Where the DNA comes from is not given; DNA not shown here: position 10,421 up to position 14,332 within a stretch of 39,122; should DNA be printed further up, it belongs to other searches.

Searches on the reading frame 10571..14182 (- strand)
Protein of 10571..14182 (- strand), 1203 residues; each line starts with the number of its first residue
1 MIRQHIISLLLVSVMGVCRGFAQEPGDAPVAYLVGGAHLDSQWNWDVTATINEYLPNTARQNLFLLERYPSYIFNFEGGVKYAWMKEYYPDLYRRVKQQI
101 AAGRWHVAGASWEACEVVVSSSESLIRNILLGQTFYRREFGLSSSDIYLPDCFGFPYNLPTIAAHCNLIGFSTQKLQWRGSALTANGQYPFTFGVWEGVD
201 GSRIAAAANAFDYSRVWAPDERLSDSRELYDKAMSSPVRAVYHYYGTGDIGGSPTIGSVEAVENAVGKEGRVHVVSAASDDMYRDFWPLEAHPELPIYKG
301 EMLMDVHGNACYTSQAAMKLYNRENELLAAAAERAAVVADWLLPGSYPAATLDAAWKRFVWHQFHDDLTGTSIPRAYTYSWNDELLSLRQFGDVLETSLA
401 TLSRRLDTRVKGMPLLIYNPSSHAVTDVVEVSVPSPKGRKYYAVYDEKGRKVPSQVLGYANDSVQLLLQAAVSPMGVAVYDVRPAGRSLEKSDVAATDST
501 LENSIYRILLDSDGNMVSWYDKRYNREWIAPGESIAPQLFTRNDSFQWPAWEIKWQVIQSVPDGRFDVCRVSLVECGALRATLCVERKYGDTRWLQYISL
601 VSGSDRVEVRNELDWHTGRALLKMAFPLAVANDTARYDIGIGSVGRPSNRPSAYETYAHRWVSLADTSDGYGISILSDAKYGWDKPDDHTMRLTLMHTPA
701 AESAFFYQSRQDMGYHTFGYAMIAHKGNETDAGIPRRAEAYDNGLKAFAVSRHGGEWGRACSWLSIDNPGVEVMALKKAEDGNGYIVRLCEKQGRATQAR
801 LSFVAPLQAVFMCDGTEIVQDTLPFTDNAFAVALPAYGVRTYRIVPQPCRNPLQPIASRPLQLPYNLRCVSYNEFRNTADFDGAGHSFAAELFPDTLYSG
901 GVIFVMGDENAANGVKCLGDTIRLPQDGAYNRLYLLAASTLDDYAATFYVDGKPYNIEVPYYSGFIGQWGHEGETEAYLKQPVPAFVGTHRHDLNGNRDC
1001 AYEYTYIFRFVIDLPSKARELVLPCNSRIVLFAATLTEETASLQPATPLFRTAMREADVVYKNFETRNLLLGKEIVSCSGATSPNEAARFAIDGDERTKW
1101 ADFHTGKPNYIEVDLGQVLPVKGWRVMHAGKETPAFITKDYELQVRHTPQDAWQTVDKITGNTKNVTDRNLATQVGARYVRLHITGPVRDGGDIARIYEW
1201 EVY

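Call 4: search_protein_families(library=pfam, proteins=[window:10571-14182:-])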
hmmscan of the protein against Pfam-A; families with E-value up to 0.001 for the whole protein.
window:10571-14182:- (1203 aa): 6 families
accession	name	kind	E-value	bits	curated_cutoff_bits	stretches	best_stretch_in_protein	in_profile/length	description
PF01074.27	Glyco_hydro_38N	-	1e-38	133.7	25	1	32-285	3-254/270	Glycosyl hydrolases family 38 N-terminal domain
PF07748.19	Glyco_hydro_38C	-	1.5e-31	110.7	25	1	501-700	1-201/206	Glycosyl hydrolases family 38 C-terminal domain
PF00754.31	F5_F8_type_C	-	3e-17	63.4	28.2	1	1077-1199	3-126/127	F5/8 type C domain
PF09261.16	Alpha-mann_mid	-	9.9e-13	48.4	31.1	1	310-382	5-76/96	Alpha mannosidase middle domain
PF22633.2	F5_F8_type_C_2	-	4.9e-12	46.7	27.8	1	1091-1182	2-91/91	NedA-like, galactose-binding domain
PF17677.7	Glyco_hydro38C2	-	5.4e-08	33.3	22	1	771-842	2-72/72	Glycosyl hydrolases family 38 C-terminal beta sandwich domain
